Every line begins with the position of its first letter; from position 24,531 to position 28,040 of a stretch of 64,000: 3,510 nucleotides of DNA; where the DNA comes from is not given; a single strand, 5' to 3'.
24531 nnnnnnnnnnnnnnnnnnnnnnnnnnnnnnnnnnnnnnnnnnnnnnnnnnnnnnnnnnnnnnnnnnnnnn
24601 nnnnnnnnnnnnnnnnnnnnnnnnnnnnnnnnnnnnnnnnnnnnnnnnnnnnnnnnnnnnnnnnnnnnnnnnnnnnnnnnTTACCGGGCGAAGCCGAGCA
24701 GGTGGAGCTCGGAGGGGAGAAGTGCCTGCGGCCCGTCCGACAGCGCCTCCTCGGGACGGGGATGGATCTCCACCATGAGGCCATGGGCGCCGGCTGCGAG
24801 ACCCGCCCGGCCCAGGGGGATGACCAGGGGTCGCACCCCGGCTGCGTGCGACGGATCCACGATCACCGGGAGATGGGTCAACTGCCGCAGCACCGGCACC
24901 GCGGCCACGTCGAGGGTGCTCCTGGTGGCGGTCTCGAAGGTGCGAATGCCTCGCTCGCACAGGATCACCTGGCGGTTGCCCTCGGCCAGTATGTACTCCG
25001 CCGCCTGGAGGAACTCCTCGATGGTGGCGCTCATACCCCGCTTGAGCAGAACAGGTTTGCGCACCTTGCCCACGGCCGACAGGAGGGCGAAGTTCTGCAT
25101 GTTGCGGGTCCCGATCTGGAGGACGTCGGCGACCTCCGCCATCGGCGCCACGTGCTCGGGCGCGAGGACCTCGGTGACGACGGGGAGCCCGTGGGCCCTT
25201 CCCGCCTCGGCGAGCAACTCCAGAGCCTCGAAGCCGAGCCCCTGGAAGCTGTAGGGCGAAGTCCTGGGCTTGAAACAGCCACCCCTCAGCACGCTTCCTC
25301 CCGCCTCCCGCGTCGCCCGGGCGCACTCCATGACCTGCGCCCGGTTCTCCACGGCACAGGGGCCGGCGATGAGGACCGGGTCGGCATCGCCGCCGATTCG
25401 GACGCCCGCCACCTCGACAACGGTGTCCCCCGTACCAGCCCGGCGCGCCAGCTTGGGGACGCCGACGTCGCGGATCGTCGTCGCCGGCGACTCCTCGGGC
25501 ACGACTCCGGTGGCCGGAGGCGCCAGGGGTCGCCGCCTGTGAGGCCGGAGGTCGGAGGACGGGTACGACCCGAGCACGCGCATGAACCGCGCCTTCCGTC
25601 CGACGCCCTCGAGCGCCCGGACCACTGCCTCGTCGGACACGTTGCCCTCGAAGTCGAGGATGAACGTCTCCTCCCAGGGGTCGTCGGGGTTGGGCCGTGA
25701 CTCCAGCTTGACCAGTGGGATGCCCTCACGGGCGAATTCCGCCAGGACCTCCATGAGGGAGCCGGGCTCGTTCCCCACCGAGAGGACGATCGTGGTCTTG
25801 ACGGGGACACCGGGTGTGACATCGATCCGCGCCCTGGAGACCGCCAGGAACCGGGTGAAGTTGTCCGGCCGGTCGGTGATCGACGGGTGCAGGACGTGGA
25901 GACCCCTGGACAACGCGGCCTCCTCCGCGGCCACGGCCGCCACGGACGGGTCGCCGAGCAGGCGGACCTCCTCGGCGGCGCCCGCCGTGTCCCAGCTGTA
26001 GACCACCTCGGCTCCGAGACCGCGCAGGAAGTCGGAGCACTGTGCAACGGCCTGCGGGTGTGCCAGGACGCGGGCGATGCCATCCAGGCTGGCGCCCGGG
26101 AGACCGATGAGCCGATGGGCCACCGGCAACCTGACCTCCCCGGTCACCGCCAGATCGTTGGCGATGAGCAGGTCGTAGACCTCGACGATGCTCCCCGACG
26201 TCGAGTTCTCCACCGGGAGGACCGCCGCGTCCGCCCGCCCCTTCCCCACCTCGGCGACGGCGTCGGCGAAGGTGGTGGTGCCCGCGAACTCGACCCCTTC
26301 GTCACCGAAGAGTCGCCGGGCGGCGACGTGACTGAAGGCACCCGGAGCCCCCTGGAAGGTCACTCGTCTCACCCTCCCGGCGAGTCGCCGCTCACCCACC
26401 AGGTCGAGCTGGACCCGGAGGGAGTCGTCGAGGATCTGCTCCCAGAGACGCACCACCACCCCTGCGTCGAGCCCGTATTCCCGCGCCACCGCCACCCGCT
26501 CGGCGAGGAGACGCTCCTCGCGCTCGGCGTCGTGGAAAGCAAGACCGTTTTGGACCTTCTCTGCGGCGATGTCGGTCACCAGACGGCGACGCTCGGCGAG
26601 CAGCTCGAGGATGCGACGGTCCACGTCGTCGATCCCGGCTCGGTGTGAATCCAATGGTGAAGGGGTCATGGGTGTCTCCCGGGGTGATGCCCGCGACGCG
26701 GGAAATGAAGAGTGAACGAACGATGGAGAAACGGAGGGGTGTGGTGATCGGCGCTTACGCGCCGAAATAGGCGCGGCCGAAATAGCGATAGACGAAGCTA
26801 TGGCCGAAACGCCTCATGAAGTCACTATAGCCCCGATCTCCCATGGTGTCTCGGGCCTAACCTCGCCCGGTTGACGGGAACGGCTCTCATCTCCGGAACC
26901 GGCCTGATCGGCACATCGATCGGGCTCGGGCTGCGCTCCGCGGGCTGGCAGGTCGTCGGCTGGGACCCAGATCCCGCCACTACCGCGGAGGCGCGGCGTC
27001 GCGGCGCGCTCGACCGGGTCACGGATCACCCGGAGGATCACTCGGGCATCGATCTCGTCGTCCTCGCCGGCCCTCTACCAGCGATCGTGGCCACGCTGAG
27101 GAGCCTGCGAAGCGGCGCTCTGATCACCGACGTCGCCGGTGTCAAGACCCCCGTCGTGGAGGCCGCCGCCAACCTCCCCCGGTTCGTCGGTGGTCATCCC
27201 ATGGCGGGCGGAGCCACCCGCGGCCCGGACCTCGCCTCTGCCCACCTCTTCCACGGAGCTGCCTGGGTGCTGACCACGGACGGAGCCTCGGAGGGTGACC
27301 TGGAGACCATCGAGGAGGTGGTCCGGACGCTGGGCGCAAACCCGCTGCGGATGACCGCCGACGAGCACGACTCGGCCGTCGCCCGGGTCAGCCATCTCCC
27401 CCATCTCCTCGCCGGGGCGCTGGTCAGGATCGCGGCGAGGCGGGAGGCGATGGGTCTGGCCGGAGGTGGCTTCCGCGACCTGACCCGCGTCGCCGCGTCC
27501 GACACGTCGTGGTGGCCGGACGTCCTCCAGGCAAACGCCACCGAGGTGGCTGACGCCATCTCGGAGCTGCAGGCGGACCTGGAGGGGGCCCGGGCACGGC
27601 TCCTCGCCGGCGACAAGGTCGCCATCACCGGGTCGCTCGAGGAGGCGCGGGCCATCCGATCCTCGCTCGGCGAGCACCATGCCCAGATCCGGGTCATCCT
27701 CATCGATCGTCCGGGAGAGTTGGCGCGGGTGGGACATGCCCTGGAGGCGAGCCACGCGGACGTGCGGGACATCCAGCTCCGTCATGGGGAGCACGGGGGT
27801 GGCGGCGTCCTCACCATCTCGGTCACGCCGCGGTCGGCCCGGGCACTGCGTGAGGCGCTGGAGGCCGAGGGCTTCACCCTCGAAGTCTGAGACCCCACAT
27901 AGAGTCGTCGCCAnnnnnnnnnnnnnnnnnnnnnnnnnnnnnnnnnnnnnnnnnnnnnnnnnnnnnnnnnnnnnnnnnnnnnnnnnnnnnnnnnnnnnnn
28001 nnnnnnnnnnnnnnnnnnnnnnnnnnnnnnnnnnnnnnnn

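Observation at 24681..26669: Single polypeptide fusing chorismate mutase, prephenate dehydratase (with ACT) and DAHP synthase I-beta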

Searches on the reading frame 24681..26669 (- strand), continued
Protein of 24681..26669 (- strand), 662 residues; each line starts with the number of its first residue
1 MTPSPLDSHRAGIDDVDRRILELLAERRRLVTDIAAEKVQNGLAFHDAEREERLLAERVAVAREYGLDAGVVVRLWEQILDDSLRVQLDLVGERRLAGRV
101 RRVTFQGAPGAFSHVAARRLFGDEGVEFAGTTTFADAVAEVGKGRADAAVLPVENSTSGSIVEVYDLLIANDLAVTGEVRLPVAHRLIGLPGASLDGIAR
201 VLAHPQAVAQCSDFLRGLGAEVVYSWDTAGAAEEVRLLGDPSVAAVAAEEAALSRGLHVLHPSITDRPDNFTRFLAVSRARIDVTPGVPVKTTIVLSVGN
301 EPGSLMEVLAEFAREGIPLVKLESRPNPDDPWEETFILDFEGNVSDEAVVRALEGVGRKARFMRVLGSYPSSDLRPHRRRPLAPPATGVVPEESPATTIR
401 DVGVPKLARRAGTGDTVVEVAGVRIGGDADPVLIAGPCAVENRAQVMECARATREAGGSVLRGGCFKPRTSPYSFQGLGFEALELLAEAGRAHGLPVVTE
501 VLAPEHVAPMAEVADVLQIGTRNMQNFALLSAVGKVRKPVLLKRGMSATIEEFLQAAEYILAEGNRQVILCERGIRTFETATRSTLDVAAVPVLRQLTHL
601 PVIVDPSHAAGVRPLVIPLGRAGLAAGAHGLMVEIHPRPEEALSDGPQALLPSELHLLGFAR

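Call 57: search_protein_families(library=pfam, proteins=[P0134, P0138, P0155, P0182, P0141, P0213, P0220, P0142], max_evalue=0.001)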
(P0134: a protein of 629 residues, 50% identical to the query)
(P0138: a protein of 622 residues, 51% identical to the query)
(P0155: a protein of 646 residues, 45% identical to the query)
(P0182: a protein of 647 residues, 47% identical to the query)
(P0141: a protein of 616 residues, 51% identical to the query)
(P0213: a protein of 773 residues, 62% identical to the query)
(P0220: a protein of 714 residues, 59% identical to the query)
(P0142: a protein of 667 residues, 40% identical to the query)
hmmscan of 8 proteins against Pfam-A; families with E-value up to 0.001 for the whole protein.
P0134 (629 aa): 4 families
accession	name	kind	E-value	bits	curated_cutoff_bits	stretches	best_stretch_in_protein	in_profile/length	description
PF00793.26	DAHP_synth_1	-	7.3e-81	271.5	25.5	1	90-324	14-260/270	DAHP synthetase I family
PF00800.23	PDT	-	5.8e-62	209.2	25.2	1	355-532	1-178/181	Prephenate dehydratase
PF03102.20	NeuB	-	4.6e-08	33.3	22.1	1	141-334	53-238/241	NeuB family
PF01842.31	ACT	-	6.2e-05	23.1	27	1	551-592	9-49/66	ACT domain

P0138 (622 aa): 5 families
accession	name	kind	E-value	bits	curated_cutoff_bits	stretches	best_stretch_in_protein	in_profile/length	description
PF00793.26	DAHP_synth_1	-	2.9e-84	282.6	25.5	1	84-326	6-261/270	DAHP synthetase I family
PF00800.23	PDT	-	1.6e-55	188.2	25.2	1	356-532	1-179/181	Prephenate dehydratase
PF18152.6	DAHP_snth_FXD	-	1.2e-09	38.3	27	1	1-64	1-65/67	DAHP synthase ferredoxin-like domain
PF03102.20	NeuB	-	1.1e-08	35.2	22.1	1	141-335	53-238/241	NeuB family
PF01842.31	ACT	-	7.1e-08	32.5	27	1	551-606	10-64/66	ACT domain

P0155 (646 aa): 5 families
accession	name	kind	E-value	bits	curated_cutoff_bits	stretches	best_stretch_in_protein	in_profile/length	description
PF00793.26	DAHP_synth_1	-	1.7e-78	263.7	25.5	1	90-327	8-260/270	DAHP synthetase I family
PF00800.23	PDT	-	9.4e-59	198.7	25.2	1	369-546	2-179/181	Prephenate dehydratase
PF03102.20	NeuB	-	2.1e-12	47.5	22.1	1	145-341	52-239/241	NeuB family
PF18152.6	DAHP_snth_FXD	-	1.8e-11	44.1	27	1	1-66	1-67/67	DAHP synthase ferredoxin-like domain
PF01842.31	ACT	-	0.00084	19.5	27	0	563-610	2-48/66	ACT domain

P0182 (647 aa): 3 families
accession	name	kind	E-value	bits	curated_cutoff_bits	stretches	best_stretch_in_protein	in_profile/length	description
PF00793.26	DAHP_synth_1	-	3.9e-72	242.9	25.5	1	304-538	9-256/270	DAHP synthetase I family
PF00800.23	PDT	-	3.4e-30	105.6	25.2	1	22-199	2-179/181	Prephenate dehydratase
PF01817.26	CM_2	-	1.2e-11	45.1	27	1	556-627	1-75/80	Chorismate mutase type II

P0141 (616 aa): 4 families
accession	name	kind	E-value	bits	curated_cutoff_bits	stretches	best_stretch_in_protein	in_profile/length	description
PF00793.26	DAHP_synth_1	-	4e-77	259.2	25.5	1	373-608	9-257/270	DAHP synthetase I family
PF01817.26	CM_2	-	1.7e-16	60.6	27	1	24-103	1-80/80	Chorismate mutase type II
PF00800.23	PDT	-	2.6e-06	27.8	25.2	1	132-200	14-79/181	Prephenate dehydratase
PF03102.20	NeuB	-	1.2e-05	25.4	22.1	1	430-600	55-222/241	NeuB family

P0213 (773 aa): 4 families
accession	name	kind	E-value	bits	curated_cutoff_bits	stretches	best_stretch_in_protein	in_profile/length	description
PF00425.24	Chorismate_bind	-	1.4e-93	313.6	27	1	504-757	2-257/257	chorismate binding enzyme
PF00793.26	DAHP_synth_1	-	1.1e-79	267.6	25.5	1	28-266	10-264/270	DAHP synthetase I family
PF04715.19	Anth_synt_I_N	-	3.3e-36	125.1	23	1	309-449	1-140/140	Anthranilate synthase component I, N terminal region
PF03102.20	NeuB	-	1.7e-07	31.4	22.1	1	92-267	63-230/241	NeuB family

P0220 (714 aa): 8 families
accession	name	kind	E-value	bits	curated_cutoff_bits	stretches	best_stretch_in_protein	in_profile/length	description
PF00793.26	DAHP_synth_1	-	7.9e-82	274.6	25.5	1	86-322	8-257/270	DAHP synthetase I family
PF02153.23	PDH_N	-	1.1e-27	96.9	26.5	1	368-519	1-150/154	Prephenate dehydrogenase, nucleotide-binding domain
PF20463.3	PDH_C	-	1.5e-16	61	22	1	525-614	1-92/102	Prephenate dehydrogenase, dimerization domain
PF18152.6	DAHP_snth_FXD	-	2.5e-16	59.7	27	1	1-66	1-66/67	DAHP synthase ferredoxin-like domain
PF03102.20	NeuB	-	4.2e-12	46.5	22.1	1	142-332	53-235/241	NeuB family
PF03807.23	F420_oxidored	-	1.7e-05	25.7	21.6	1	357-447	3-91/94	NADP oxidoreductase coenzyme F420-dependent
PF22629.2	ACT_AHAS_ss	-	0.0002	21.9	27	1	647-688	4-45/67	AHAS small subunit-like ACT domain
PF07991.19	KARI_N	-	0.00041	20.4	20.6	1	354-442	5-89/165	Acetohydroxy acid isomeroreductase, NADPH-binding domain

P0142 (667 aa): 4 families
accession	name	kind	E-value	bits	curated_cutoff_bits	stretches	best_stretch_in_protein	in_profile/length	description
PF00800.23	PDT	-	6.1e-54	183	25.2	1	104-284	1-179/181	Prephenate dehydratase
PF00793.26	DAHP_synth_1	-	2.3e-50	171.4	25.5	1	427-662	9-257/270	DAHP synthetase I family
PF01817.26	CM_2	-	2.7e-18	66.4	27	1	7-86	1-80/80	Chorismate mutase type II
PF03102.20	NeuB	-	0.0007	19.6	22.1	0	483-577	54-148/241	NeuB family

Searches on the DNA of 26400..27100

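Call 12: search_rna_families(source=window, start=26400, end=27100, threshold=evalue, max_evalue=1)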
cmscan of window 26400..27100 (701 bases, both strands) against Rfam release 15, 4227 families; matches with E-value up to 1: 1.
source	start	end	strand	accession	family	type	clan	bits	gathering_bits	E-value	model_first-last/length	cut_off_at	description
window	26829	26943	+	RF02146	MEG8_2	Gene; lncRNA;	-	23.8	45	0.27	1-111/111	no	Maternally expressed 8 exon 2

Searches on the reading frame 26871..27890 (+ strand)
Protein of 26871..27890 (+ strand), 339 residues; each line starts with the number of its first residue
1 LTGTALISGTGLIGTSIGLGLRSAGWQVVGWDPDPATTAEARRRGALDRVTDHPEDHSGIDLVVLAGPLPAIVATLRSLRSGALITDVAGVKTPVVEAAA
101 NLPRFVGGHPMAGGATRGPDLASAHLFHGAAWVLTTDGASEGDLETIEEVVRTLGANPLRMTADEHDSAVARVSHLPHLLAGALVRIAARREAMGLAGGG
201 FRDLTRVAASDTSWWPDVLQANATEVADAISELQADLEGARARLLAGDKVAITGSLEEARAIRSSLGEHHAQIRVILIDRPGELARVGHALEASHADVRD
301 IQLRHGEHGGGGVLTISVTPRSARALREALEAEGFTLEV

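Call 15: search_protein_families(library=pfam, proteins=[window:26871-27890:+], max_evalue=0.001)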
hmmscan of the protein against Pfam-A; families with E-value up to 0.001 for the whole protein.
window:26871-27890:+ (339 aa): 5 families
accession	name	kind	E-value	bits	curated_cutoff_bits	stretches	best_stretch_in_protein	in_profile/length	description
PF02153.23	PDH_N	-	1.2e-25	90.3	26.5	1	18-156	2-150/154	Prephenate dehydrogenase, nucleotide-binding domain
PF20463.3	PDH_C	-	8.2e-16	58.6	22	1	163-244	2-88/102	Prephenate dehydrogenase, dimerization domain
PF03807.23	F420_oxidored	-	2.3e-05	25.3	21.6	0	5-86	3-89/94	NADP oxidoreductase coenzyme F420-dependent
PF01842.31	ACT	-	3e-05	24.1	27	1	272-333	2-64/66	ACT domain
PF13291.12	ACT_4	-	0.00011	23.3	27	1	268-319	4-55/80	ACT domain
